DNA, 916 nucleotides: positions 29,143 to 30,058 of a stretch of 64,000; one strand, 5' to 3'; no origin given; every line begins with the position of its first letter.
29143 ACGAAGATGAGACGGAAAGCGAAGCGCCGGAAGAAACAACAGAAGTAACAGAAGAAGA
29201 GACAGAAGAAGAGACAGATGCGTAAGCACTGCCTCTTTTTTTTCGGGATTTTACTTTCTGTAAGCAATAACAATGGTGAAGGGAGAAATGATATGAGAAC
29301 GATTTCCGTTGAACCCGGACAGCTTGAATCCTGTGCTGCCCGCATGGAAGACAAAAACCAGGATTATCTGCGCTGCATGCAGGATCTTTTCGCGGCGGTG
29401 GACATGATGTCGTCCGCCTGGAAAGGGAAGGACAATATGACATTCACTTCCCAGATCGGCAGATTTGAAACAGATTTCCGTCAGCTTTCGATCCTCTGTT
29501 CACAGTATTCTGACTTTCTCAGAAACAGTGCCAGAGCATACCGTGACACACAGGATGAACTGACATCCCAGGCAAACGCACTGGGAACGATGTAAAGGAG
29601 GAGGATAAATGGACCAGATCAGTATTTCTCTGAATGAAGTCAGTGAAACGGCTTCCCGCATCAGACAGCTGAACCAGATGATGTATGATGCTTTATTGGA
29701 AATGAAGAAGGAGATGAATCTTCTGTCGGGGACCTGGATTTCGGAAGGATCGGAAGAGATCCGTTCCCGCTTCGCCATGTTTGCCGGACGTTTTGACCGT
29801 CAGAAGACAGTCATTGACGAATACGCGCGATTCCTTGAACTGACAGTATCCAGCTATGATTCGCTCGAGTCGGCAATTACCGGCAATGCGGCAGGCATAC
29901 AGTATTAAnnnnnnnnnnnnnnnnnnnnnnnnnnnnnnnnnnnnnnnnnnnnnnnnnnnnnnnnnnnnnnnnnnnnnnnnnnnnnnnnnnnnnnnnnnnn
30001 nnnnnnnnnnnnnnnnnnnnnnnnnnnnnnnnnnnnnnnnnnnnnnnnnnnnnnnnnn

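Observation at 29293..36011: Minimal five-gene type VII secretion-like system lacking EssA/EssB/EsaA and any toxin-immunity pair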

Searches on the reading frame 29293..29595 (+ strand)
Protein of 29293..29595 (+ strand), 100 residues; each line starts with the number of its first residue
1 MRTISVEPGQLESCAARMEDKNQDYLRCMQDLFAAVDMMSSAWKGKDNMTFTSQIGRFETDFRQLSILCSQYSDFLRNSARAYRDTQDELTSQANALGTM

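Call 3: search_protein_families(library=pfam, proteins=[window:29293-29595:+], max_evalue=0.1)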
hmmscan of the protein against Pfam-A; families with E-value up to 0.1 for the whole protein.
window:29293-29595:+ (100 aa): 2 families
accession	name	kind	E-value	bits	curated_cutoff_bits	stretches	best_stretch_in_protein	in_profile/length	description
PF06013.18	WXG100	-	7.7e-12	45.8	27.3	1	4-86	2-84/86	Proteins of 100 residues with WXG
PF25547.1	WXG100_2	-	0.017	15.6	27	1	27-90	47-112/150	WXG100 like domain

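Call 4: search_protein_families(library=ncbifam, proteins=[window:29293-29595:+], max_evalue=0.1)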
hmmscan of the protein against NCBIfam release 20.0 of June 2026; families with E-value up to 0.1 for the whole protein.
window:29293-29595:+ (100 aa): 2 families
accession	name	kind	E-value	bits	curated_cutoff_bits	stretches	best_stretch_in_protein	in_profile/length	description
TIGR03930.1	WXG100_ESAT6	subfamily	2.5e-12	46.8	44.85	1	4-89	2-87/90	WXG100 family type VII secretion target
NF035934.1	ESAT6_2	subfamily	1.4e-08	34.8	100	1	4-96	3-95/96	pore-forming ESAT-6 family protein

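Call 48: list_cluster_members(proteins=[window:29293-29595:+, window:29609-29908:+, window:35754-36011:+, L005:12139-15570:+, L007:12101-15811:+, L009:12079-15999:+, L007:9754-10053:+, L009:9676-9975:+, L005:9754-10053:+, L007:15808-16041:+])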
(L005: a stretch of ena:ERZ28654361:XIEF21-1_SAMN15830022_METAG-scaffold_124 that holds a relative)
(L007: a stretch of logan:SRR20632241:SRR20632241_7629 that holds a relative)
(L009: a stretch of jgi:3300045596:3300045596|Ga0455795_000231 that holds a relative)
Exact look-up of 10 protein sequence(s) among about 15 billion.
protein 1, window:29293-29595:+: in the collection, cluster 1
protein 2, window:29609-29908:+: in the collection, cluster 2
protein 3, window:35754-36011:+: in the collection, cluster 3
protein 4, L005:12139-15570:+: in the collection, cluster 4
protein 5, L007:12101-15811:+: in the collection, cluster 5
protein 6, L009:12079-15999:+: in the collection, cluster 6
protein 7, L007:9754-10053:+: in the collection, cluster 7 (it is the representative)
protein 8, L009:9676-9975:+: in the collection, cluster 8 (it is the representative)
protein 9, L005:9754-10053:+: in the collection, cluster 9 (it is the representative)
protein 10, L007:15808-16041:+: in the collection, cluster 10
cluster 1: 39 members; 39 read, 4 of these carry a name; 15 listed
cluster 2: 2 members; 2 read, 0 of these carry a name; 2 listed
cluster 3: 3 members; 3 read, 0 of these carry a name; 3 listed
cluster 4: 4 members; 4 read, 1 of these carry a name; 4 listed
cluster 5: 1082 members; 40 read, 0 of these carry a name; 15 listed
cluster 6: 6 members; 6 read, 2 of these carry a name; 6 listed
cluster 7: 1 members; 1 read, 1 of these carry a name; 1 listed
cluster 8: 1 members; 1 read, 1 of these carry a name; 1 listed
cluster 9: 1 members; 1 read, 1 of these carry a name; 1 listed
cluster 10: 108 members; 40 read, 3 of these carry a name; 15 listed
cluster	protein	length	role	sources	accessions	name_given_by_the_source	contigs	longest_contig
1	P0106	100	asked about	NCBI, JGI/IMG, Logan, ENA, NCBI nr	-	-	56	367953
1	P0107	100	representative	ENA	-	-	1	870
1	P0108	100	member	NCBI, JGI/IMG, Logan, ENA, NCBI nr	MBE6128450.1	MAG: WXG100 family type VII secretion target [Erysipelotrichaceae bacterium] | WXG100 family type VII secretion target [Erysipelotrichaceae bacterium]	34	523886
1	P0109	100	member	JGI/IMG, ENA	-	WXG100 family type VII secretion target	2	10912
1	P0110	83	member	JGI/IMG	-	uncharacterized protein YukE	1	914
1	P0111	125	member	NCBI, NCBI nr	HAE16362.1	MAG TPA: WXG100 family type VII secretion target [Erysipelotrichaceae bacterium] | WXG100 family type VII secretion target [Erysipelotrichaceae bacterium]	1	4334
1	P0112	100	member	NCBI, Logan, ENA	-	-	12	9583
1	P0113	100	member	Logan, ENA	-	-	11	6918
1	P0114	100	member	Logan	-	-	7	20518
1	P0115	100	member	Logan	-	-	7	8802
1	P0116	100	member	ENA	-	-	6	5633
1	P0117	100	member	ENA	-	-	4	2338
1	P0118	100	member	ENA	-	-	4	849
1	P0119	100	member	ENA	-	-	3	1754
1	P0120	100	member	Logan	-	-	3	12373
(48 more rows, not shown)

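Call 92: search_solved_structures(query=window:29293-29595:+, max_evalue=1)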
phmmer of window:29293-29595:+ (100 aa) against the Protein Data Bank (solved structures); distinct sequences matched with E-value up to 1: 11.
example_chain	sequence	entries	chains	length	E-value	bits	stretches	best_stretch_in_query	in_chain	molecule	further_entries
3zbh_A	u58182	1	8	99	0.00032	24.2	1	25-94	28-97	ESXA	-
4lws_A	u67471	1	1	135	0.002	21.6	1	15-77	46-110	Uncharacterized protein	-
5hb1_A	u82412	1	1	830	0.36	14.4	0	48-84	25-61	Nucleoporin NUP170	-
2vs0_A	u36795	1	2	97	0.61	13.7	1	7-95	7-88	VIRULENCE FACTOR ESXA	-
8zhs_C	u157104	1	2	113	0.62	13.7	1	49-92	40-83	C-terminal Bte1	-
2vrz_A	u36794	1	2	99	0.65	13.6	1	7-95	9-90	VIRULENCE FACTOR ESXA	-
7tbl_A5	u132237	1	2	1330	0.78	13.3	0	47-84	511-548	NUP155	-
7tbj_A2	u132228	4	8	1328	0.79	13.3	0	47-84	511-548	NUP155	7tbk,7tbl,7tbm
7tbj_A5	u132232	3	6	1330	0.79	13.3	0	47-84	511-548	NUP155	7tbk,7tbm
7tbi_A2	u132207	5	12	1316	0.81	13.3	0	47-84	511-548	Nup157/Nup170 | NUP155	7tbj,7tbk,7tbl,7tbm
12fa_A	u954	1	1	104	0.82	13.3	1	2-84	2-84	ESAT-6-like protein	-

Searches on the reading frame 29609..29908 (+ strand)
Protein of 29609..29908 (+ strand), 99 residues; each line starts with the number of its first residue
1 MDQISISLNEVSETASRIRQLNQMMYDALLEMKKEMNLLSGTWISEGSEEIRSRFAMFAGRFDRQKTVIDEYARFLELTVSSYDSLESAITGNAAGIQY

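Call 3: search_protein_families(library=pfam, proteins=[window:29609-29908:+], max_evalue=0.1)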
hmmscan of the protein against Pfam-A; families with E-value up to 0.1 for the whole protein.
window:29609-29908:+ (99 aa): 2 families
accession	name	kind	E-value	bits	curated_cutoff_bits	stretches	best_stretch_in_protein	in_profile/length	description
PF06013.18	WXG100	-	6.4e-05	23.6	27.3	1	3-87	1-85/86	Proteins of 100 residues with WXG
PF24980.1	LSU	-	0.067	13.6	30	0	18-50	6-39/53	Response to Low Sulfur (LSU) family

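Call 4: search_protein_families(library=ncbifam, proteins=[window:29609-29908:+], max_evalue=0.1)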
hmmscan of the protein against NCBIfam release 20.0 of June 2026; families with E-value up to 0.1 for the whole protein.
window:29609-29908:+ (99 aa): 3 families
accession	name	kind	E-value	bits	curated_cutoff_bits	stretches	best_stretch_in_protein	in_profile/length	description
NF035934.1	ESAT6_2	subfamily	1.2e-36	124.9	100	1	2-96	1-95/96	pore-forming ESAT-6 family protein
TIGR03930.1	WXG100_ESAT6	subfamily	4.1e-06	26.9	44.85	1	3-89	1-87/90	WXG100 family type VII secretion target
NF002620.0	PRK02277.1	subfamily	0.035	13.8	115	1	3-42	54-93/201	orotate phosphoribosyltransferase-like protein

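Call 91: search_solved_structures(query=window:29609-29908:+, max_evalue=1)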
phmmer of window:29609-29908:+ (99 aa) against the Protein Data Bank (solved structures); distinct sequences matched with E-value up to 1: 0.
